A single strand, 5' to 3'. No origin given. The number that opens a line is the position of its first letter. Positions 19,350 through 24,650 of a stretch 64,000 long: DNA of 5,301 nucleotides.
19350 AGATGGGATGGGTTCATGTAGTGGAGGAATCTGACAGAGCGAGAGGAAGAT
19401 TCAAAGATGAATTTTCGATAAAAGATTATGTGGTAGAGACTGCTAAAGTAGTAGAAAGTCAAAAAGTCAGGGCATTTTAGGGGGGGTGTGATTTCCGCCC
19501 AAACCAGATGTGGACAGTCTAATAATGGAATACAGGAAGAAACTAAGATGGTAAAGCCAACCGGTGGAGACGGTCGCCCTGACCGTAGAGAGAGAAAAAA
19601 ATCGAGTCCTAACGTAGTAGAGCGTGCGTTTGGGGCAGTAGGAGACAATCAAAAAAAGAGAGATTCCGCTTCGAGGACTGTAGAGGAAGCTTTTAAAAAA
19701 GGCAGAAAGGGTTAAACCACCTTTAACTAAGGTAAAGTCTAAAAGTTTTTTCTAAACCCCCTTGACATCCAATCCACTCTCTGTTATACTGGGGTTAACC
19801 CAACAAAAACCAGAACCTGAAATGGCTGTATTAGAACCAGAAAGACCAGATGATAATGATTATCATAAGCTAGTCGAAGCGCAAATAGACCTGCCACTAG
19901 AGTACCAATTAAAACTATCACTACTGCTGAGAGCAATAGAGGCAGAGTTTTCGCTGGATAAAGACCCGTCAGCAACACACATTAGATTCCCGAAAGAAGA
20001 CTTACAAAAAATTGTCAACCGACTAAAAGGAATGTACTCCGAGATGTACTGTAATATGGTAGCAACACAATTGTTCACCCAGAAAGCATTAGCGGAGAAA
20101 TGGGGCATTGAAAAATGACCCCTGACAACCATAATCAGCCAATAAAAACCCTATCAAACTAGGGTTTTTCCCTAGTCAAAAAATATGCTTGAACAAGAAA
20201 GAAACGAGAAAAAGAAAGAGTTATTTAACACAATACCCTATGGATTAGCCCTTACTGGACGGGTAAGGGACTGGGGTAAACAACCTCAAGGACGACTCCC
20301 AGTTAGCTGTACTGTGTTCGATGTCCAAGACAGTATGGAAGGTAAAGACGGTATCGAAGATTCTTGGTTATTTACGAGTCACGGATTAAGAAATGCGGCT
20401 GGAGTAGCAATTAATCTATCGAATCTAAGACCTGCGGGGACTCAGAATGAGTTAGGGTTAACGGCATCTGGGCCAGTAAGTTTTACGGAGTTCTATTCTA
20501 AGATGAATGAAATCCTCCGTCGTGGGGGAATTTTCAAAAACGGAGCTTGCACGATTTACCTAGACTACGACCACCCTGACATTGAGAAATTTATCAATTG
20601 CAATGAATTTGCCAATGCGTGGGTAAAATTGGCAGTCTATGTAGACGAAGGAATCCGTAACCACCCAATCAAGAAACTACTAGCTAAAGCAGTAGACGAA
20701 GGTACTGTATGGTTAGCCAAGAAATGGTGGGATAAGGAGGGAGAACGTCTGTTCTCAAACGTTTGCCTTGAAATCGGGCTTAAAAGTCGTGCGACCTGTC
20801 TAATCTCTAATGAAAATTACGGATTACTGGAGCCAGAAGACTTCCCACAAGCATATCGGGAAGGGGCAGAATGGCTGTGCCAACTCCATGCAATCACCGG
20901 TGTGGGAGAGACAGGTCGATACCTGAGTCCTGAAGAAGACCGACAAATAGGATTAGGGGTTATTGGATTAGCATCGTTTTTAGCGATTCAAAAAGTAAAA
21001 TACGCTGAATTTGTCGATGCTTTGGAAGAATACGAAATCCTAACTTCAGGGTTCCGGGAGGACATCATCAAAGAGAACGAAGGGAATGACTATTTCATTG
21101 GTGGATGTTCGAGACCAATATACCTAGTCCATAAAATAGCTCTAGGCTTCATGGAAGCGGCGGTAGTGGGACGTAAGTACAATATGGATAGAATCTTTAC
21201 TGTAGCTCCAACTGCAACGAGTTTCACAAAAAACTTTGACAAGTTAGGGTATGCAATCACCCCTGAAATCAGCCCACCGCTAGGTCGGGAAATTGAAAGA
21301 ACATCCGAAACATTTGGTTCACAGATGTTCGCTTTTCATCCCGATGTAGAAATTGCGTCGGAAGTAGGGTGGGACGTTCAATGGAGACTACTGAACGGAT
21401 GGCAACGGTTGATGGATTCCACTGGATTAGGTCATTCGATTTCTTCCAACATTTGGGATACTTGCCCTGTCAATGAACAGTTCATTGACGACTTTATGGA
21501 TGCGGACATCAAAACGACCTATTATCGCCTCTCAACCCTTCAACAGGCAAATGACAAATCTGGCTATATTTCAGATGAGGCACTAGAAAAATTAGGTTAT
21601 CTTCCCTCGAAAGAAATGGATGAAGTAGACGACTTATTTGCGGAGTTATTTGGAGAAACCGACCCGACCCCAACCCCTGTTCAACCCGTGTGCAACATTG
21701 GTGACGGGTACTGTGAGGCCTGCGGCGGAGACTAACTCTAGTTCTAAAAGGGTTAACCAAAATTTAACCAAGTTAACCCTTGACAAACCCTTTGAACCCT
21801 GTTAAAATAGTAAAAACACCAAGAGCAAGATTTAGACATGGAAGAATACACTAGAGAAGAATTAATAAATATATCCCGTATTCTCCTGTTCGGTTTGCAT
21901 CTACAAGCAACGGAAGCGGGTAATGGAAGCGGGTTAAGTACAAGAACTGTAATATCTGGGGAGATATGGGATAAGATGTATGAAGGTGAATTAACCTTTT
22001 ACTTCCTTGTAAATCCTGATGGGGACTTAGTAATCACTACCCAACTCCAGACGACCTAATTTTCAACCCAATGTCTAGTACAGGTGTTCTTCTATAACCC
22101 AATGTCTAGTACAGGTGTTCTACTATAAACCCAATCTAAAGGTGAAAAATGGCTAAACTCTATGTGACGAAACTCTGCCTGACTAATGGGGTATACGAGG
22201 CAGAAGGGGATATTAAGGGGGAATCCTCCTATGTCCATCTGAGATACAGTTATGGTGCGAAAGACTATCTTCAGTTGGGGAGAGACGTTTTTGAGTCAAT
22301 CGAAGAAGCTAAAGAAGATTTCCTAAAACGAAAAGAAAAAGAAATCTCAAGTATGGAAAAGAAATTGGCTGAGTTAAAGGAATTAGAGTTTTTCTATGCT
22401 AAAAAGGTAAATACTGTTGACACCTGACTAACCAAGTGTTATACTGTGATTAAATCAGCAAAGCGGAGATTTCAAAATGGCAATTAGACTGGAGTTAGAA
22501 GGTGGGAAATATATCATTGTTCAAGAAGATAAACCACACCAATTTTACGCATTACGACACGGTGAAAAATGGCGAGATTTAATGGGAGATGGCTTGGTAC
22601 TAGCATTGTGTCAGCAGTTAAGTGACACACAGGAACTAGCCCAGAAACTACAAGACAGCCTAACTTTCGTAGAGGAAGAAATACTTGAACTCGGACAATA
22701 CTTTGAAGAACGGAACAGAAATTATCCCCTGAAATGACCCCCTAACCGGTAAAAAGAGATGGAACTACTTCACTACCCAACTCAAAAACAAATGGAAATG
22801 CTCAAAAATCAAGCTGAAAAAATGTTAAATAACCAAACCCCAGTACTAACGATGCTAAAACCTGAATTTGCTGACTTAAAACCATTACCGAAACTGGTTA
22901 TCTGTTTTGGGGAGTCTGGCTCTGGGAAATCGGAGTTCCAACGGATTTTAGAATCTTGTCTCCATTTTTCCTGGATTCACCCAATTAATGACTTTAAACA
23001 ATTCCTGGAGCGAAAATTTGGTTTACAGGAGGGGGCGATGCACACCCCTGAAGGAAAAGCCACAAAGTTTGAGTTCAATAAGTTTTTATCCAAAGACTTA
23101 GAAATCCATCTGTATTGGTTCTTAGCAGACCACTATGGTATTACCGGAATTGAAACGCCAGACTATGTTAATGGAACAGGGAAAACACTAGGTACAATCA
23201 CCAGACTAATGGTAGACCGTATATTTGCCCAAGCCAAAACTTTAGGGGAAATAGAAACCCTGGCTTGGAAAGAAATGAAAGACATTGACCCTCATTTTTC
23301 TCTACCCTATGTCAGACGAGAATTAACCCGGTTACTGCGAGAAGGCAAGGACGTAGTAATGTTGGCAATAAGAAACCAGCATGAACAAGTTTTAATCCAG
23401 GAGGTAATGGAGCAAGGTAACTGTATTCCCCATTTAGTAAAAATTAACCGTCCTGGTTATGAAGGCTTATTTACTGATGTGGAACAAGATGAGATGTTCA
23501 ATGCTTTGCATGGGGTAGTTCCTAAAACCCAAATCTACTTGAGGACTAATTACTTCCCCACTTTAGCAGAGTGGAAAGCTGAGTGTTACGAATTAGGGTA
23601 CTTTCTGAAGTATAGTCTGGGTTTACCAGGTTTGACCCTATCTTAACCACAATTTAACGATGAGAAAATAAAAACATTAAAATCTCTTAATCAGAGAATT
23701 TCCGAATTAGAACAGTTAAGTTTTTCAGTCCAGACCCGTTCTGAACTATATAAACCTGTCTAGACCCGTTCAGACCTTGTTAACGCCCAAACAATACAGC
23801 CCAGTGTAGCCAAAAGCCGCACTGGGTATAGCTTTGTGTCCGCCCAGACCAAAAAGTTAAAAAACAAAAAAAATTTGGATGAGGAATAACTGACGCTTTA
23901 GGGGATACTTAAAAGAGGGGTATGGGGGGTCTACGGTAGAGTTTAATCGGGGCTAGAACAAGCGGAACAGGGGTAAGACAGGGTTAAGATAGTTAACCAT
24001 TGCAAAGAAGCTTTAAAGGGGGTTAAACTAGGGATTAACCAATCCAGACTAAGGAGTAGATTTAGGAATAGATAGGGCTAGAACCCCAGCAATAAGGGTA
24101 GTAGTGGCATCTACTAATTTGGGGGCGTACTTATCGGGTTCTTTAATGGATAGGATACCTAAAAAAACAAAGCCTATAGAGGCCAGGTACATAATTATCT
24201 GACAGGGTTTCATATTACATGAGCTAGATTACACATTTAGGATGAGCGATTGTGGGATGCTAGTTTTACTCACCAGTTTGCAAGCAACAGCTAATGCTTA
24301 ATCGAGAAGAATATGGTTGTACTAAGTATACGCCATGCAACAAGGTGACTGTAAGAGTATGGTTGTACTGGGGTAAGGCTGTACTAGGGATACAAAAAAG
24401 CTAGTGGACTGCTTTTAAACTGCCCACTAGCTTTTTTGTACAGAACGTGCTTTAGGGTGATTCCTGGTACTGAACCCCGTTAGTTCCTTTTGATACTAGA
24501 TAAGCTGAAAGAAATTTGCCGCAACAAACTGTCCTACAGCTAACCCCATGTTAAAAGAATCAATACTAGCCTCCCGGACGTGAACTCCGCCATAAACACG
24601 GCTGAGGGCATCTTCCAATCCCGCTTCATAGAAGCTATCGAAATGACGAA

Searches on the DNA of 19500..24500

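Call 50: search_rna_families(source=window, start=19500, end=24500, threshold=evalue, max_evalue=0.1)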
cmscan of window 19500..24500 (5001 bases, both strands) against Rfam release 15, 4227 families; matches with E-value up to 0.1: 0.
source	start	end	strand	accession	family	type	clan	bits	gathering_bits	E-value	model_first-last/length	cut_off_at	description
